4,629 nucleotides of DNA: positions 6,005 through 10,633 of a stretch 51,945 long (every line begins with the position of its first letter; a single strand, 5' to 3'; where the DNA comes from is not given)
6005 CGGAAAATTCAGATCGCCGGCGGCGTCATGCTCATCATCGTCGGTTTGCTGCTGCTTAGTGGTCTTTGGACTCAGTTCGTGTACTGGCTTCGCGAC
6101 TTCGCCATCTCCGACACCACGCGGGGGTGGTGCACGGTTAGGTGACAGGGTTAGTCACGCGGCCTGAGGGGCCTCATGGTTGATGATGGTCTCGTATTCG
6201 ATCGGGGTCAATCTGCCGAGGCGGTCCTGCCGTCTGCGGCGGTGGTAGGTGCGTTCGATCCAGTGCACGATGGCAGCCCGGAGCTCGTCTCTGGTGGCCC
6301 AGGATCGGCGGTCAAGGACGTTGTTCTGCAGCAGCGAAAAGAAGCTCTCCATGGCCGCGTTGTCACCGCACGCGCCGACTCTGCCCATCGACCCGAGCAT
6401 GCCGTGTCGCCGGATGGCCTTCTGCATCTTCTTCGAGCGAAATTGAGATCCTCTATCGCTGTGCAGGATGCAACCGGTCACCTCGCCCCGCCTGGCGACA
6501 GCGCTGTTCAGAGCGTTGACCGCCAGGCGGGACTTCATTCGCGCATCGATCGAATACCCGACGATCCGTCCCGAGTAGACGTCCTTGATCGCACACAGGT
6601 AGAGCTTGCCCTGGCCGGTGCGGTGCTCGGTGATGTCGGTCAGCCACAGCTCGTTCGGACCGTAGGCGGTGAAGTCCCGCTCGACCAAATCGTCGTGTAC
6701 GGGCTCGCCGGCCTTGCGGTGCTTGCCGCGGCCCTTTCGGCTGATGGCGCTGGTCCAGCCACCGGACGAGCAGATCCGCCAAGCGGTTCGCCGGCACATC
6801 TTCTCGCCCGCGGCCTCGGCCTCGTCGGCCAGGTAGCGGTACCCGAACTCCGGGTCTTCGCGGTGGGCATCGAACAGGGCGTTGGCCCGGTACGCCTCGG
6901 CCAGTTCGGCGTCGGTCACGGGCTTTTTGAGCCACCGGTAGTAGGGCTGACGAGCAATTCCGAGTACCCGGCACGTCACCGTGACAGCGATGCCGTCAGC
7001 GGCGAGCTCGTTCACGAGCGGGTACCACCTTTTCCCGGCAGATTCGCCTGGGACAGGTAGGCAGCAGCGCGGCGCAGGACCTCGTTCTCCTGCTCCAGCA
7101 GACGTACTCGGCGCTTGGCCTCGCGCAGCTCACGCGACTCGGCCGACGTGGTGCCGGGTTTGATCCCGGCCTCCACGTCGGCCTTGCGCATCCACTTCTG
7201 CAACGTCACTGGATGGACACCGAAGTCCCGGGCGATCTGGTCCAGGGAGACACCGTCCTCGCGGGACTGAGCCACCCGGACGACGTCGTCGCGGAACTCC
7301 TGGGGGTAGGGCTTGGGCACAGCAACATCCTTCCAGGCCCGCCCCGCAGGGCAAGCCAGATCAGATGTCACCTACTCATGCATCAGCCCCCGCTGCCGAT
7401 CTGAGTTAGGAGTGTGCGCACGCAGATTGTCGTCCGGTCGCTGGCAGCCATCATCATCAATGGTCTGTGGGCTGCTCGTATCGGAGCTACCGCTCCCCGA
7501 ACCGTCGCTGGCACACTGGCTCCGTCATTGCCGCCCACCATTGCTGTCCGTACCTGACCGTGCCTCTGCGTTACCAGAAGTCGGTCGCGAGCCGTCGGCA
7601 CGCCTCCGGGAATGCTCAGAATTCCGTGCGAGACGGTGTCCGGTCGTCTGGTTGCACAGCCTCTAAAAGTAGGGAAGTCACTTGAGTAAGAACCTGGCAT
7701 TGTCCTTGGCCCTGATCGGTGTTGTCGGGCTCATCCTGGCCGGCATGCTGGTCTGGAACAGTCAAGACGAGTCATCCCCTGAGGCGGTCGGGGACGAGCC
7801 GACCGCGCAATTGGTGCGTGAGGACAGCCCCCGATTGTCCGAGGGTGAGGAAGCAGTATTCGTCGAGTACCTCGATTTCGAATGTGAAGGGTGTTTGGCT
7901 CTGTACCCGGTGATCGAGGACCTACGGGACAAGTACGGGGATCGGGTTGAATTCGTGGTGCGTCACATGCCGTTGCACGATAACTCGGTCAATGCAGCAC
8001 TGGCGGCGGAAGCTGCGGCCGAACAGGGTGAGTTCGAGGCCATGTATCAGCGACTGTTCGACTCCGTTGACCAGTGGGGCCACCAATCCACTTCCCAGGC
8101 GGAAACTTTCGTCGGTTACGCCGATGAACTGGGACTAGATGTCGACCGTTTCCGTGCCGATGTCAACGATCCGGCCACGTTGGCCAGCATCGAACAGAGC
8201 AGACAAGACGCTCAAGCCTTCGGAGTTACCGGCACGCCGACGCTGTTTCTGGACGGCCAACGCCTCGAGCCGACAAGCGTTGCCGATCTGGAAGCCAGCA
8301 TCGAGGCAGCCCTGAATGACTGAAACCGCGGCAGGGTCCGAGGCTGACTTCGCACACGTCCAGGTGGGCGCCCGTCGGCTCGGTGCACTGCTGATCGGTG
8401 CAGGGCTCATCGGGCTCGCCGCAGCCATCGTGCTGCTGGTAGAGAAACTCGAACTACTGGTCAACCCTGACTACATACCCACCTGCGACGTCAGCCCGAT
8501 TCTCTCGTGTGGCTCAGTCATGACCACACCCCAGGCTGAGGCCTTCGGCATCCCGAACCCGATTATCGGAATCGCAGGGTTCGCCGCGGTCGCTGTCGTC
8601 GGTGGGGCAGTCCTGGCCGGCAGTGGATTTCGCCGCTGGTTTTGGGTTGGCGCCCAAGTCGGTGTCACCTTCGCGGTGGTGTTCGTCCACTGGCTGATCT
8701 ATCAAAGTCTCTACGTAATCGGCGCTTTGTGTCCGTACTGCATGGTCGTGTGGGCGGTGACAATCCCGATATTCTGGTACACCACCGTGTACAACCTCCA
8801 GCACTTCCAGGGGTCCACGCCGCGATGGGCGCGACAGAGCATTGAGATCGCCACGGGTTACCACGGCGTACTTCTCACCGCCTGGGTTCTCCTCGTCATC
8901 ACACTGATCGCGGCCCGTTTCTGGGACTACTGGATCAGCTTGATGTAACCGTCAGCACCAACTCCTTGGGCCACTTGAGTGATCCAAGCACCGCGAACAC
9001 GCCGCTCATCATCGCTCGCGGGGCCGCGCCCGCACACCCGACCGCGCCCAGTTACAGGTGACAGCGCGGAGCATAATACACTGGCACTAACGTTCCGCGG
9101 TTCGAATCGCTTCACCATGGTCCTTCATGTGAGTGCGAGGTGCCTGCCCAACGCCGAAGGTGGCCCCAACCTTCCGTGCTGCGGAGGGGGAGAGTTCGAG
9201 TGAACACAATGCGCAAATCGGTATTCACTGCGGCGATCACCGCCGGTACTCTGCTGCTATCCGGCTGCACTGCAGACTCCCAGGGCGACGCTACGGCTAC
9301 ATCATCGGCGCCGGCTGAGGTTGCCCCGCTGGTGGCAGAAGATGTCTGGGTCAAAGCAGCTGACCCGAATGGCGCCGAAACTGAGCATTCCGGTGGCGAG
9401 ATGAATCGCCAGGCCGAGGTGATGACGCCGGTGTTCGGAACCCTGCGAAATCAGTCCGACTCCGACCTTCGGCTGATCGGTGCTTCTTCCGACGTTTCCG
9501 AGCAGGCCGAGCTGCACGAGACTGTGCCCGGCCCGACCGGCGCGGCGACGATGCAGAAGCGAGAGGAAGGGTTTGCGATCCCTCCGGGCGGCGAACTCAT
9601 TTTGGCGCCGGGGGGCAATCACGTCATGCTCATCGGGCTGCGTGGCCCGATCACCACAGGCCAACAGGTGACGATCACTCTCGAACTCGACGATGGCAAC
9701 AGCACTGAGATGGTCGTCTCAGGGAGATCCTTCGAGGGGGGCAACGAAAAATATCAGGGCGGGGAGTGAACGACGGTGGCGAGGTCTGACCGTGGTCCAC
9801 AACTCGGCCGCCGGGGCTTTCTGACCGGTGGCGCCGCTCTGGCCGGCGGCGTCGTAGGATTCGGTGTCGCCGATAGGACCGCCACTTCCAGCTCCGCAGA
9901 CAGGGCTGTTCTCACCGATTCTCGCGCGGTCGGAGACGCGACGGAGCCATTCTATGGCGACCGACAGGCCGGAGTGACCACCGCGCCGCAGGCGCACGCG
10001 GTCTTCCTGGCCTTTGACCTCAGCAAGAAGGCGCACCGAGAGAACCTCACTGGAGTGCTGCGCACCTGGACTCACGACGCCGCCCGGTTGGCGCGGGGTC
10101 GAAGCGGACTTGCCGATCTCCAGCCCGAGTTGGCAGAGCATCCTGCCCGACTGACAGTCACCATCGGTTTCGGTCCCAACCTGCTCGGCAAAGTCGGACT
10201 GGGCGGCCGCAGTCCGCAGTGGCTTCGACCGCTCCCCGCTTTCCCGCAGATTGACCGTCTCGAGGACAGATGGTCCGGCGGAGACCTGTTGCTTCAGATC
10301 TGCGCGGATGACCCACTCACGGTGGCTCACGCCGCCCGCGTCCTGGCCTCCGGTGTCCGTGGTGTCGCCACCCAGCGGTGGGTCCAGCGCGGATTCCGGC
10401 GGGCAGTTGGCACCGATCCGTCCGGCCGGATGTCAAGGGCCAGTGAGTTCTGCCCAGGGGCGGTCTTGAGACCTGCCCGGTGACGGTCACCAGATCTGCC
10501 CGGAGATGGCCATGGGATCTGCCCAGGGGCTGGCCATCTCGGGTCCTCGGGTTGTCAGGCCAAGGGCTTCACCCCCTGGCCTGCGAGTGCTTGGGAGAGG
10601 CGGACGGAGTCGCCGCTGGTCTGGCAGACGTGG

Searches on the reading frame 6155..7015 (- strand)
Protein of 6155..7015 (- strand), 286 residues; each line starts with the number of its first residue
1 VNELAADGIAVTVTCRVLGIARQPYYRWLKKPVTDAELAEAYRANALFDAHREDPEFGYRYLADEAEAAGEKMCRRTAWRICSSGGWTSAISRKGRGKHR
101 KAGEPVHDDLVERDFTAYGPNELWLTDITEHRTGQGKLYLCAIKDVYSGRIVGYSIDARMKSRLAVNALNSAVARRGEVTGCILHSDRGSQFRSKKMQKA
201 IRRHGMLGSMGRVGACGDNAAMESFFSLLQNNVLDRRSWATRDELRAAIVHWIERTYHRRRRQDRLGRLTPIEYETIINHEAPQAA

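Call 20: find_encoding_contigs(protein=window:6155-7015:-, flank=3000, max_places=10)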
Protein window:6155-7015:- (286 aa): 24 contigs read that carry it; 10 places shown.
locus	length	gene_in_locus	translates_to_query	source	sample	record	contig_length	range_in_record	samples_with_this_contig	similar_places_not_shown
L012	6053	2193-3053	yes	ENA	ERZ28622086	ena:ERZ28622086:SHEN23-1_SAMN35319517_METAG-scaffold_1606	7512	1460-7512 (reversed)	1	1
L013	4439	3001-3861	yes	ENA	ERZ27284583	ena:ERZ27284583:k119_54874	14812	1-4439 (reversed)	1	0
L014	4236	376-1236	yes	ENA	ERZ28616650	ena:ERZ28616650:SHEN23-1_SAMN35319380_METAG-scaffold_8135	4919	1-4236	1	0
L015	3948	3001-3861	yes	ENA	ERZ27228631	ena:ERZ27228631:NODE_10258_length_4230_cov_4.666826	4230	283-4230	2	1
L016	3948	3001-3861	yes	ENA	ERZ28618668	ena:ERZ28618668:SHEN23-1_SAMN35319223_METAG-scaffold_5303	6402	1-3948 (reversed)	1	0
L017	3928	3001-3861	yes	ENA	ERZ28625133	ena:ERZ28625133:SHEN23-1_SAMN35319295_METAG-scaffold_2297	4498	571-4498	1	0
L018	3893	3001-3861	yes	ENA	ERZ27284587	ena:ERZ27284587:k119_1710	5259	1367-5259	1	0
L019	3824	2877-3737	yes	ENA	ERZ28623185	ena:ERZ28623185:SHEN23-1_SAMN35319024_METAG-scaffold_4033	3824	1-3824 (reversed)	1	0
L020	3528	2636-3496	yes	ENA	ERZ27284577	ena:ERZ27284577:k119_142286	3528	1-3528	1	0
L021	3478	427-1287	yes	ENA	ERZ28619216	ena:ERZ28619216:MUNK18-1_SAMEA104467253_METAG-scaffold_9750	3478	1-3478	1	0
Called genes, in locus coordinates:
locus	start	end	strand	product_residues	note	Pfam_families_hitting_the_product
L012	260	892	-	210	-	PF07884:VKOR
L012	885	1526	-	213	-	PF01323:DSBA, PF13462:Thioredoxin_4, PF13743:Thioredoxin_5 (faint)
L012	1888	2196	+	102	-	PF01527:HTH_Tnp_1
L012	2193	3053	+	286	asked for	PF00665:rve, PF13683:rve_3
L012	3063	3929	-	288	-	PF02683:DsbD_TM (weak)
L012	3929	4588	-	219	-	PF00578:AhpC-TSA, PF08534:Redoxin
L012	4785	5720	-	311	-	PF01545:Cation_efflux, PF16916:ZT_dimer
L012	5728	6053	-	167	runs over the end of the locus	PF01022:HTH_5, PF12840:HTH_20 (weak), PF09339:HTH_IclR (faint)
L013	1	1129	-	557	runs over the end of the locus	PF07929:PRiA4_ORF3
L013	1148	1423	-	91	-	-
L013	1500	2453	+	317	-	PF09952:AbiEi_2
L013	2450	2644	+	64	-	-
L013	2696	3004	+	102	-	PF01527:HTH_Tnp_1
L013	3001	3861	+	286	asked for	PF00665:rve, PF13683:rve_3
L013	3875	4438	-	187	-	?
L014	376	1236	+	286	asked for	PF00665:rve, PF13683:rve_3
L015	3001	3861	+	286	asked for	PF00665:rve, PF13683:rve_3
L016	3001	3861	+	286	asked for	PF00665:rve, PF13683:rve_3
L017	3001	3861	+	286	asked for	PF00665:rve, PF13683:rve_3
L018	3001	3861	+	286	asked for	PF00665:rve, PF13683:rve_3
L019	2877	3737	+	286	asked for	PF00665:rve, PF13683:rve_3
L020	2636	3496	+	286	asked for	PF00665:rve, PF13683:rve_3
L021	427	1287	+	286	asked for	PF00665:rve, PF13683:rve_3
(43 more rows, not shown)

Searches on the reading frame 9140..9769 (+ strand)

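Call 37: search_protein_families(library=pfam, proteins=[window:9140-9769:+], max_evalue=0.00001)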
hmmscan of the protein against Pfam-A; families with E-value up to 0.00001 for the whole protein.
window:9140-9769:+ (209 aa): 1 family
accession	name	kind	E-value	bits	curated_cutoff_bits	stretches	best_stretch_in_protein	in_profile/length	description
PF04314.18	PCuAC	-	3.2e-30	104.6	29.4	1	92-190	12-108/109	Copper chaperone PCu(A)C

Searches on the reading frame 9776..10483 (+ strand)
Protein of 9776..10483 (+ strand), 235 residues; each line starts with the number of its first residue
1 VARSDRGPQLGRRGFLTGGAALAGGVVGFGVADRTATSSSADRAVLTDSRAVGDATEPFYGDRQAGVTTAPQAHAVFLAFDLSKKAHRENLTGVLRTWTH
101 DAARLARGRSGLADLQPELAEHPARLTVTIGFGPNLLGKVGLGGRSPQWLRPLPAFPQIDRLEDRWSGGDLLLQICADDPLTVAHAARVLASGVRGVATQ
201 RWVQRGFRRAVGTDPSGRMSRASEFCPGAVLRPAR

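Call 37: search_protein_families(library=pfam, proteins=[window:9776-10483:+], max_evalue=0.00001)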
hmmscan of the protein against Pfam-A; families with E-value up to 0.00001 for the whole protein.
window:9776-10483:+ (235 aa): 1 family
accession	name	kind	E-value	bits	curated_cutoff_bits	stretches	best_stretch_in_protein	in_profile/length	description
PF04261.18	Dyp_perox_N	-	9.7e-29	100.7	20.4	1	64-208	1-146/146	Dyp-type peroxidase, N-terminal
